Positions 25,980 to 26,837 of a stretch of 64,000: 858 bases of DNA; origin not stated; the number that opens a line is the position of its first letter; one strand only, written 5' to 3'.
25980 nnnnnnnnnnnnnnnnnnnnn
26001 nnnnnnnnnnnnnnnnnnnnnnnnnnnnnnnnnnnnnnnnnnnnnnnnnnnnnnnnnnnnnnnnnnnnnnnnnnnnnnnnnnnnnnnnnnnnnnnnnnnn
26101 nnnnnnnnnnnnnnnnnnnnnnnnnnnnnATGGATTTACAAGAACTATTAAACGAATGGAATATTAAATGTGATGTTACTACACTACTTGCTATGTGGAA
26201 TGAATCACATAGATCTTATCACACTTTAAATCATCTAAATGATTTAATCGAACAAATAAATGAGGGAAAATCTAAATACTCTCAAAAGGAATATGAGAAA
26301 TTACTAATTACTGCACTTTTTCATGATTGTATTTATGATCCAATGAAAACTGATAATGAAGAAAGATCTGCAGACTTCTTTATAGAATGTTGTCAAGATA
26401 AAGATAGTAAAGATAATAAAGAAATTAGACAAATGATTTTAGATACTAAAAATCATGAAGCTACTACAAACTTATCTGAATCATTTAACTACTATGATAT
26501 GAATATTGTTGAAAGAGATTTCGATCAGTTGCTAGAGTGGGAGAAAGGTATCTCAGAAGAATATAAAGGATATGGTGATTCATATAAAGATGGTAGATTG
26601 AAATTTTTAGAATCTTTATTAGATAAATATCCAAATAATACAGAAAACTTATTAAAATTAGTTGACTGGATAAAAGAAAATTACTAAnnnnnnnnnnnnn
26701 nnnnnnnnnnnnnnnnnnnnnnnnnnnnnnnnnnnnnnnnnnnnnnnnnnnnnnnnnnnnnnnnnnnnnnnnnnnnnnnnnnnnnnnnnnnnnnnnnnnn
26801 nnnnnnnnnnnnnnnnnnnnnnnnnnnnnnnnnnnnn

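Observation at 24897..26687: Sir2 deacylase/ADP-ribosyltransferase plus HD-domain phosphohydrolase gene pair in a phage context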

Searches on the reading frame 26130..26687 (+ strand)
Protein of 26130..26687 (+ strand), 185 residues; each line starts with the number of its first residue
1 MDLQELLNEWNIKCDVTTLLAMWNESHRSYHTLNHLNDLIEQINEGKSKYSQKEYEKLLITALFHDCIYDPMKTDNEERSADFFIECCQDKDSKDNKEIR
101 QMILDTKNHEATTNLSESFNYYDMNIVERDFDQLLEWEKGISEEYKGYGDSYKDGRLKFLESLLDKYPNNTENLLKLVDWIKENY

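Call 3: search_protein_families(library=pfam, proteins=[window:26130-26687:+], max_evalue=0.1)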
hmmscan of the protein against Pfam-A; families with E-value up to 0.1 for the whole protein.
window:26130-26687:+ (185 aa): 3 families
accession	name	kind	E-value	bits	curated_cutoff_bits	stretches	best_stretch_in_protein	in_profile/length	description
PF17764.6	PriA_3primeBD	-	0.006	16.9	22.7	1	152-185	50-83/96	3'DNA-binding domain (3'BD)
PF01966.28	HD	-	0.085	13.6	22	0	31-79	7-48/116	HD domain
PF23191.1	WH_MCM3_C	-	0.094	13.4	27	0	18-59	14-58/77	MCM3-like, winged helix domain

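Call 4: search_protein_families(library=ncbifam, proteins=[window:26130-26687:+], max_evalue=0.1)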
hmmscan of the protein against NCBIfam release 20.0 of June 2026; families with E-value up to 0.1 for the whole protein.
window:26130-26687:+ (185 aa): 1 family
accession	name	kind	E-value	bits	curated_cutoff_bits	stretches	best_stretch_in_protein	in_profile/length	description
NF040825.1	UDPMaNacDH_Arch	equivalog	0.089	11.6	750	0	29-99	25-94/418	UDP-N-acetyl-D-mannosamine dehydrogenase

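Call 5: search_protein_families(library=padloc, proteins=[window:26130-26687:+], max_evalue=0.1)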
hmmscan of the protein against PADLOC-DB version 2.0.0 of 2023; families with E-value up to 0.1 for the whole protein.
window:26130-26687:+ (185 aa): 0 families

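Call 6: search_protein_families(library=phrogs, proteins=[window:26130-26687:+], max_evalue=0.01)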
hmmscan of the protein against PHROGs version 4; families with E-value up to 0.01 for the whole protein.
window:26130-26687:+ (185 aa): 3 families
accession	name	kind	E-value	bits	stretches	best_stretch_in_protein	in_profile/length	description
phrog_19425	-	other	8.2e-17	62.6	1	17-166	10-175/207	phosphohydrolase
phrog_21633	-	unknown function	0.0033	18.1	1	43-153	8-116/183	-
phrog_23918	-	unknown function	0.009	17.3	0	100-128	17-45/104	-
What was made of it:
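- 26130..26687 (+): HD-superfamily enzyme with a phosphodiesterase-like fold, 185 aa, from an uncharacterised family (JGI product name 'predicted metal-dependent HD superfamily phosphohydrolase'). phrog_19425 E=8e-17 (call 6).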

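Call 9: search_solved_structures(query=window:26130-26687:+, max_evalue=10, show_alignments=2)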
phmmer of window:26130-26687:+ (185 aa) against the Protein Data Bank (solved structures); distinct sequences matched with E-value up to 10: 12.
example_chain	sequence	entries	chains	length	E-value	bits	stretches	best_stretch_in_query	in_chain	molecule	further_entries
6dy4_A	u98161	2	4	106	0.17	15.2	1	21-58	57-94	Soluble cytochrome b562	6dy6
6dyi_B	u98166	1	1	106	0.17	15.2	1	21-58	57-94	Soluble cytochrome b562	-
7lr5_C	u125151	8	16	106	0.18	15.1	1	21-58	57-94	Soluble cytochrome b562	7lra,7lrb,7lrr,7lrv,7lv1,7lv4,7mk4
6dyb_A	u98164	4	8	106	0.18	15.1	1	21-58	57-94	Soluble cytochrome b562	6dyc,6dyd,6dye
7n4f_C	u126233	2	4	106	0.18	15.1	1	21-58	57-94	Soluble cytochrome b562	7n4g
6dy8_A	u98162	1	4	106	0.32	14.3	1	21-58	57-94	Soluble cytochrome b562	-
6dyf_A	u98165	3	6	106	0.34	14.2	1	21-58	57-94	Soluble cytochrome b562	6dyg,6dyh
6dyj_A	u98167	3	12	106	0.39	14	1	21-58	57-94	Soluble cytochrome b562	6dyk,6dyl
1xyk_A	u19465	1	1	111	0.58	13.4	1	82-137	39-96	prion protein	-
3aq8_A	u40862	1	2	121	0.58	13.4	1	76-137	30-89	Group 1 truncated hemoglobin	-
5h2q_A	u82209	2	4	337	0.75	13.1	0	82-161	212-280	Phosphodiesterase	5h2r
3aq5_A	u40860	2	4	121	1.1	12.5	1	76-137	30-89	Group 1 truncated hemoglobin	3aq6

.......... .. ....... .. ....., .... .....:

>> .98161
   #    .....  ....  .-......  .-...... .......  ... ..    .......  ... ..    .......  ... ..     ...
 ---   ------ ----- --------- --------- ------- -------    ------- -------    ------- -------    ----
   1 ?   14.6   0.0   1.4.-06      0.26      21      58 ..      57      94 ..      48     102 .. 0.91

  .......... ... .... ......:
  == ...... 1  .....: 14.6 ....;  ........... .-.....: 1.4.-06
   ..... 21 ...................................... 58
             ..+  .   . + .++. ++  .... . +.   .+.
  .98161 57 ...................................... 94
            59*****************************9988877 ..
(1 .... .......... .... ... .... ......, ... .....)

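Call 19: find_homologous_proteins(query=window:26130-26687:+, max_evalue=0.001)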
Query window:26130-26687:+ (185 aa): 642 proteins with E <= 0.001 among 678 candidates; the best 120 are listed.
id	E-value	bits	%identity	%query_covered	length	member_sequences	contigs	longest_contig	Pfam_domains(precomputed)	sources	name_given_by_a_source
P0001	1.6e-110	385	92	100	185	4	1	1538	-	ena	-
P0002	1.8e-110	385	91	100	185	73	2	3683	-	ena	-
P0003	5.6e-103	361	87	100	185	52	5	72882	-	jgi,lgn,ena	jgi:predicted metal-dependent HD superfamily phosphohydrolase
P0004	2.2e-102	359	86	100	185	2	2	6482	-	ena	-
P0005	1.1e-101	357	86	100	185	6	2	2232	-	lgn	-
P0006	1.4e-101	356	83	100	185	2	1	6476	-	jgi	jgi:predicted metal-dependent HD superfamily phosphohydrolase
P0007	7.6e-101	354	83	100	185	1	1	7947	-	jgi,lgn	jgi:predicted metal-dependent HD superfamily phosphohydrolase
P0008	1.0e-100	353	83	100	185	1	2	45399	-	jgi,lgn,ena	jgi:predicted metal-dependent HD superfamily phosphohydrolase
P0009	1.4e-100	353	84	100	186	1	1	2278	-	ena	-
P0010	2.3e-100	352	85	100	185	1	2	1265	-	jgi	jgi:predicted metal-dependent HD superfamily phosphohydrolase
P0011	2.4e-100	352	83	100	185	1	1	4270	-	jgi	jgi:predicted metal-dependent HD superfamily phosphohydrolase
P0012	6.2e-100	351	82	100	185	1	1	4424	-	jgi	jgi:predicted metal-dependent HD superfamily phosphohydrolase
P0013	6.3e-100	351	95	89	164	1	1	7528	-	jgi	jgi:predicted metal-dependent HD superfamily phosphohydrolase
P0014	3.3e-99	348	80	100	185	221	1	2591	-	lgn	-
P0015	4.8e-99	348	82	100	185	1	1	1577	-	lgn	-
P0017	2.5e-98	346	79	100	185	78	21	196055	-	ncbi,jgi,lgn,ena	jgi:predicted metal-dependent HD superfamily phosphohydrolase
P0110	3.6e-88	312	74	99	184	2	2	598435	-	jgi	jgi:predicted metal-dependent HD superfamily phosphohydrolase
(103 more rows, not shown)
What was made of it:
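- On COG4339 / 'predicted metal-dependent HD superfamily phosphohydrolase': JGI gives that product name to many close homologues (call 19).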

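Call 28: search_protein_representatives(protein=window:26130-26687:+)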
Query: 185 residues. Proteins with E-value up to 0.001 (for the whole library): 4750; up to 1e-10: 587; up to 1e-30: 32. The best 150 are listed.
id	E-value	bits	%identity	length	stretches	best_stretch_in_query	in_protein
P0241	3.4e-79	281.6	70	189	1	1-185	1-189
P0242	7.6e-69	247.8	62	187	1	1-185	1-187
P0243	1.2e-60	221.1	57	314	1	1-184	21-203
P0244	3.8e-57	209.7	57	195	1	2-185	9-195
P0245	1.0e-52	195.3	79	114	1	72-184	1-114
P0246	3.7e-52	193.4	51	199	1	2-185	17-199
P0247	2.2e-50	187.6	51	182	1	3-184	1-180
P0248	2.6e-50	187.4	51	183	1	3-185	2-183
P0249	5.5e-49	183.1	49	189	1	2-185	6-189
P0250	3.6e-48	180.4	50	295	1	2-185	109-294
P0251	3.2e-46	174.1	48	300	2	3-131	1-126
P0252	1.1e-45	172.3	48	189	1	4-183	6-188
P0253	1.6e-45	171.8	48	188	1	1-185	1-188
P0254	2.6e-43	164.6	47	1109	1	3-184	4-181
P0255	1.8e-42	161.9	44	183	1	1-181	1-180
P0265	2.0e-34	135.6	40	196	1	5-183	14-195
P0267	7.4e-34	133.8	48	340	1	16-181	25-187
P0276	5.8e-30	121.1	39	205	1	10-182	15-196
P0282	9.4e-28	113.9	39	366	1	16-182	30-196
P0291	4.8e-24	101.8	42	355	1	15-182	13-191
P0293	9.2e-24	100.8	38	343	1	19-182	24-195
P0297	1.8e-23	99.9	36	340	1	14-175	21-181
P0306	1.8e-22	96.6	35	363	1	5-182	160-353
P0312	1.3e-21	93.8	33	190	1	3-171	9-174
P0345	1.6e-17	80.5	33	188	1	15-178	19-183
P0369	8.7e-17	78.1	36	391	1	17-167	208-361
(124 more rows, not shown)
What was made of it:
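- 26130..26687 (+): 4750 cluster representatives at E<1e-3 (call 28).
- Closest known: Bacteroidota HD + CoaD-like fusion proteins. Same: The N-terminal domain is homologous to the phage HD protein (E 1e-17 to 1e-34, 31-48% identity, call 28).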

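Call 29: search_protein_families(library=pfam, proteins=[P0267, P0282, P0291, P0293, P0254, P0243, P0250, P0306, P0369, P0297], max_evalue=0.01)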
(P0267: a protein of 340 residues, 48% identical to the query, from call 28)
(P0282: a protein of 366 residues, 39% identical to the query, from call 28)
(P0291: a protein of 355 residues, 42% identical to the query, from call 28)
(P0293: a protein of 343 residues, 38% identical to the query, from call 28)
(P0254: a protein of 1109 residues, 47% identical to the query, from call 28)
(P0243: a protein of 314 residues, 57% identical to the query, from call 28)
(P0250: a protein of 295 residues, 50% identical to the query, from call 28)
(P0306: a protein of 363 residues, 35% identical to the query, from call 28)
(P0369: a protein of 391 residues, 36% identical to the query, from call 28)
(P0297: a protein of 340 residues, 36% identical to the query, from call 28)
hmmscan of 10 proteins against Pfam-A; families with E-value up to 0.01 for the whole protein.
P0267 (340 aa): 3 families
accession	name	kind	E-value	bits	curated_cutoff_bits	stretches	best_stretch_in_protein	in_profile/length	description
PF01467.32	CTP_transf_like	-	1.7e-11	44.9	21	1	196-320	1-132/133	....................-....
PF01966.28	HD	-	0.00025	21.7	22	1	53-114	20-89/116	HD domain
PF02569.21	Pantoate_ligase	-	0.0085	15.7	20.7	0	178-240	7-68/268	Pantoate-beta-alanine ligase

P0282 (366 aa): 1 family
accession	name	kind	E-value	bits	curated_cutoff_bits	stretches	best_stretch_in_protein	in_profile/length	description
PF01467.32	CTP_transf_like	-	2.1e-10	41.4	21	1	204-251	1-47/133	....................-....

P0291 (355 aa): 1 family
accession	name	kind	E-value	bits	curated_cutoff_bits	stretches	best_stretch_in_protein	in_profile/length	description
PF01467.32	CTP_transf_like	-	5e-09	36.9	21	1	199-237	1-40/133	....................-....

P0293 (343 aa): 1 family
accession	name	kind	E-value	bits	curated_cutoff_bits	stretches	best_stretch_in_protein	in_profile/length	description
PF01467.32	CTP_transf_like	-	3.7e-13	50.3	21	1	203-325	1-131/133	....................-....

P0254 (1109 aa): 0 families

P0243 (314 aa): 0 families

P0250 (295 aa): 0 families

P0306 (363 aa): 0 families

P0369 (391 aa): 1 family
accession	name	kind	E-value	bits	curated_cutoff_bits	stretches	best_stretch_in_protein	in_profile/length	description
PF01966.28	HD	-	1.9e-05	25.3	22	1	224-305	2-89/116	HD domain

P0297 (340 aa): 2 families
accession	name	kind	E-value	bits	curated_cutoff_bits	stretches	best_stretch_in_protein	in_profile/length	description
PF01467.32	CTP_transf_like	-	1.2e-11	45.4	21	1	193-321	1-132/133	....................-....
PF02569.21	Pantoate_ligase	-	0.00054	19.6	20.7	1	184-238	16-69/268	Pantoate-beta-alanine ligase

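Call 31: search_protein_families(library=ncbifam, proteins=[P0267, P0282, P0293, P0297, P0241, P0255, P0265, P0276, P0312, P0345], max_evalue=0.01)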
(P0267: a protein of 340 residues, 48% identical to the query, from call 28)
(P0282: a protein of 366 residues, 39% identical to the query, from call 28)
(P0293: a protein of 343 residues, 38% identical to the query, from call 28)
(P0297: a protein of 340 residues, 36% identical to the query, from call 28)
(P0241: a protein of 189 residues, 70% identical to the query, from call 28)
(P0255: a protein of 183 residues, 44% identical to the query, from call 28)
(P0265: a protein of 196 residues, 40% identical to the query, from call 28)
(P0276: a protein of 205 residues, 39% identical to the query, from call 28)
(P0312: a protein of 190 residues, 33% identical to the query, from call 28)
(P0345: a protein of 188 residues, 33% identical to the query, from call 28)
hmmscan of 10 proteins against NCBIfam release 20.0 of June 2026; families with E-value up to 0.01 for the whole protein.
P0267 (340 aa): 15 families
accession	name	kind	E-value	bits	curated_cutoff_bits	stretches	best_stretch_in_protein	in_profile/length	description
TIGR01510.1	coaD_prev_kdtB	equivalog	1e-28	100.3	103.3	1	195-335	2-145/155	pantetheine-phosphate adenylyltransferase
TIGR00125.1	cyt_tran_rel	domain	1.1e-11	44.7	27.7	1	194-235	1-42/65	adenylyltransferase/cytidyltransferase family protein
NF001985.0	PRK00777.1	subfamily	6.2e-07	29.6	104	1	199-251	11-61/157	pantetheine-phosphate adenylyltransferase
TIGR00482.1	TIGR00482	equivalog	4.1e-06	27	112.45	1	197-236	2-44/194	nicotinate (nicotinamide) nucleotide adenylyltransferase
NF005519.0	PRK07152.1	equivalog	7.5e-06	25.1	315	1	193-243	2-57/361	nicotinate-nucleotide adenylyltransferase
NF000840.1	PRK00071.1-3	equivalog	1.6e-05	24.5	150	1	189-235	3-52/201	nicotinate-nucleotide adenylyltransferase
NF000843.0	PRK00071.2-2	equivalog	4.2e-05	23.1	240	1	187-220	7-40/212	nicotinate-nucleotide adenylyltransferase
NF002243.0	PRK01153.1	subfamily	8.6e-05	22.2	127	1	195-230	3-38/175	nicotinamide-nucleotide adenylyltransferase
TIGR01526.1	nadR_NMN_Atrans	equivalog_domain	0.00018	20.8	341.15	1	194-246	3-55/325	nicotinamide-nucleotide adenylyltransferase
NF000841.0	PRK00071.1-4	equivalog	0.00024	20.9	197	1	190-304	5-109/194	nicotinate-nucleotide adenylyltransferase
TIGR01527.1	arch_NMN_Atrans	equivalog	0.0014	18.2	181.2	1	195-233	2-40/167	nicotinamide-nucleotide adenylyltransferase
NF005988.0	PRK08099.1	equivalog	0.0021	17.2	201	1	187-235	55-107/411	multifunctional transcriptional regulator/nicotinamide-nucleotide adenylyltransferase/ribosylnicotinamide kinase NadR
NF003791.0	PRK05379.2-3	equivalog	0.0028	16.9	409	1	191-227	4-40/340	bifunctional nicotinamide-nucleotide adenylyltransferase/Nudix hydroxylase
TIGR02199.1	rfaE_dom_II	equivalog_domain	0.0073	16.1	181.5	0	190-225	9-44/144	D-glycero-beta-D-manno-heptose 1-phosphate adenylyltransferase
NF000845.0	PRK00071.2-4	equivalog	0.0086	15.5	210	0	193-215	9-31/197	nicotinate-nucleotide adenylyltransferase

P0282 (366 aa): 19 families
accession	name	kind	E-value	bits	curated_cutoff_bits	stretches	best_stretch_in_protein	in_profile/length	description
TIGR01510.1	coaD_prev_kdtB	equivalog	5.1e-29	101.3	103.3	1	203-345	2-143/155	pantetheine-phosphate adenylyltransferase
TIGR00125.1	cyt_tran_rel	domain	3.8e-12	46.2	27.7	1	202-242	1-41/65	adenylyltransferase/cytidyltransferase family protein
TIGR00482.1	TIGR00482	equivalog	2e-06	28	112.45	1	204-243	1-43/194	nicotinate (nicotinamide) nucleotide adenylyltransferase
NF005519.0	PRK07152.1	equivalog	2.4e-06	26.7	315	1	201-232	2-35/361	nicotinate-nucleotide adenylyltransferase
NF000843.0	PRK00071.2-2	equivalog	1.3e-05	24.8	240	1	196-234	8-48/212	nicotinate-nucleotide adenylyltransferase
TIGR01526.1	nadR_NMN_Atrans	equivalog_domain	3.1e-05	23.4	341.15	1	201-273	2-75/325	nicotinamide-nucleotide adenylyltransferase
NF002243.0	PRK01153.1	subfamily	3.6e-05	23.4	127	1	203-236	3-36/175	nicotinamide-nucleotide adenylyltransferase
NF000842.0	PRK00071.2-1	equivalog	6.5e-05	22.6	167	1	201-243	3-45/191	nicotinate-nucleotide adenylyltransferase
NF000841.0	PRK00071.1-4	equivalog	7e-05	22.7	197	0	198-226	5-33/194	nicotinate-nucleotide adenylyltransferase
NF000840.1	PRK00071.1-3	equivalog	0.00012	21.6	150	1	198-240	4-49/201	nicotinate-nucleotide adenylyltransferase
NF001985.0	PRK00777.1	subfamily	0.00018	21.6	104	1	206-235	10-39/157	pantetheine-phosphate adenylyltransferase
TIGR01527.1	arch_NMN_Atrans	equivalog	0.00018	21.1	181.2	1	203-236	2-35/167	nicotinamide-nucleotide adenylyltransferase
NF005988.0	PRK08099.1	equivalog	0.0011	18.1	201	1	195-241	59-105/411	multifunctional transcriptional regulator/nicotinamide-nucleotide adenylyltransferase/ribosylnicotinamide kinase NadR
TIGR00018.1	panC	equivalog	0.0019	17.2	212.75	1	188-245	7-66/283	pantoate--beta-alanine ligase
NF006479.0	PRK08887.1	equivalog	0.0025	17.6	164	1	201-237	3-38/174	nicotinate-nicotinamide nucleotide adenylyltransferase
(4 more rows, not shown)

P0293 (343 aa): 21 families
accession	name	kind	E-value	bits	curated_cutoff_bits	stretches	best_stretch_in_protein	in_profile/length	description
TIGR01510.1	coaD_prev_kdtB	equivalog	2.6e-26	92.5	103.3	1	202-332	2-137/155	pantetheine-phosphate adenylyltransferase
TIGR00125.1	cyt_tran_rel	domain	4.5e-11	42.8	27.7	1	201-256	1-53/65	adenylyltransferase/cytidyltransferase family protein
TIGR01527.1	arch_NMN_Atrans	equivalog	2.8e-06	27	181.2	1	202-294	2-102/167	nicotinamide-nucleotide adenylyltransferase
NF002243.0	PRK01153.1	subfamily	7.1e-06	25.7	127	1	202-243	3-44/175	nicotinamide-nucleotide adenylyltransferase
TIGR00482.1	TIGR00482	equivalog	1.1e-05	25.6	112.45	1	203-243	1-44/194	nicotinate (nicotinamide) nucleotide adenylyltransferase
NF000842.0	PRK00071.2-1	equivalog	6.7e-05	22.6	167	1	200-245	3-48/191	nicotinate-nucleotide adenylyltransferase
NF005519.0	PRK07152.1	equivalog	7.4e-05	21.8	315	1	200-229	2-33/361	nicotinate-nucleotide adenylyltransferase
NF000843.0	PRK00071.2-2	equivalog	7.6e-05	22.3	240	1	194-230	7-45/212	nicotinate-nucleotide adenylyltransferase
NF000840.1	PRK00071.1-3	equivalog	0.00014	21.4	150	1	197-242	4-52/201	nicotinate-nucleotide adenylyltransferase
NF003791.0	PRK05379.2-3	equivalog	0.00022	20.5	409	1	197-235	3-41/340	bifunctional nicotinamide-nucleotide adenylyltransferase/Nudix hydroxylase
NF003787.0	PRK05379.1-4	equivalog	0.0003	19.9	449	1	195-277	5-80/346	bifunctional nicotinamide-nucleotide adenylyltransferase/Nudix hydroxylase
NF041124.1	CoaD_Thcocales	equivalog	0.00033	20.6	290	1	202-293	7-91/156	phosphopantetheine adenylyltransferase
NF001985.0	PRK00777.1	subfamily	0.0004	20.5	104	1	203-256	8-59/157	pantetheine-phosphate adenylyltransferase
NF000841.0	PRK00071.1-4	equivalog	0.00044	20.1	197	1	196-310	4-109/194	nicotinate-nucleotide adenylyltransferase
TIGR01526.1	nadR_NMN_Atrans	equivalog_domain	0.00073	18.9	341.15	1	200-241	2-44/325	nicotinamide-nucleotide adenylyltransferase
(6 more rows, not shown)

P0297 (340 aa): 20 families
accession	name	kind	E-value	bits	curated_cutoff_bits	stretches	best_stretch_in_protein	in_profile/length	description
TIGR01510.1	coaD_prev_kdtB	equivalog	2e-30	105.9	103.3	1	191-339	1-148/155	pantetheine-phosphate adenylyltransferase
TIGR00125.1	cyt_tran_rel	domain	2.4e-12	46.8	27.7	1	191-242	1-52/65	adenylyltransferase/cytidyltransferase family protein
NF001985.0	PRK00777.1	subfamily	5.1e-07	29.9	104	1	195-322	10-144/157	pantetheine-phosphate adenylyltransferase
TIGR00482.1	TIGR00482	equivalog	2.1e-06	27.9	112.45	0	193-242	1-54/194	nicotinate (nicotinamide) nucleotide adenylyltransferase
NF002243.0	PRK01153.1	subfamily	1.5e-05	24.7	127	1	192-226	3-37/175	nicotinamide-nucleotide adenylyltransferase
TIGR01526.1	nadR_NMN_Atrans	equivalog_domain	3.4e-05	23.2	341.15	1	191-261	3-75/325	nicotinamide-nucleotide adenylyltransferase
TIGR02199.1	rfaE_dom_II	equivalog_domain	4.2e-05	23.4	181.5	1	181-236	3-56/144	D-glycero-beta-D-manno-heptose 1-phosphate adenylyltransferase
NF000842.0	PRK00071.2-1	equivalog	5e-05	23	167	1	189-247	2-59/191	nicotinate-nucleotide adenylyltransferase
TIGR01527.1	arch_NMN_Atrans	equivalog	6.9e-05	22.5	181.2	1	192-228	2-38/167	nicotinamide-nucleotide adenylyltransferase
NF000840.1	PRK00071.1-3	equivalog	7.7e-05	22.3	150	0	188-229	5-49/201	nicotinate-nucleotide adenylyltransferase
TIGR00018.1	panC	equivalog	0.00012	21.2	212.75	1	180-245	13-77/283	pantoate--beta-alanine ligase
NF008454.0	PRK11316.1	equivalog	0.00017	20.4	521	1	177-232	328-381/475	bifunctional D-glycero-beta-D-manno-heptose-7-phosphate kinase/D-glycero-beta-D-manno-heptose 1-phosphate adenylyltransferase HldE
NF005519.0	PRK07152.1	equivalog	0.00026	20.1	315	1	190-241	2-57/361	nicotinate-nucleotide adenylyltransferase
NF003791.0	PRK05379.2-3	equivalog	0.00027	20.3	409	1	188-225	4-41/340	bifunctional nicotinamide-nucleotide adenylyltransferase/Nudix hydroxylase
NF000843.0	PRK00071.2-2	equivalog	0.00032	20.3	240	1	187-252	10-79/212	nicotinate-nucleotide adenylyltransferase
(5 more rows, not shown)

P0241 (189 aa): 0 families

P0255 (183 aa): 0 families

P0265 (196 aa): 0 families

P0276 (205 aa): 0 families

P0312 (190 aa): 0 families

P0345 (188 aa): 0 families
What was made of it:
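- Fusion to CoaD-like domains is shown in calls 29, 31 (TIGR01510 92-106 bits against a cutoff of 103), 43, 44 and 46.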
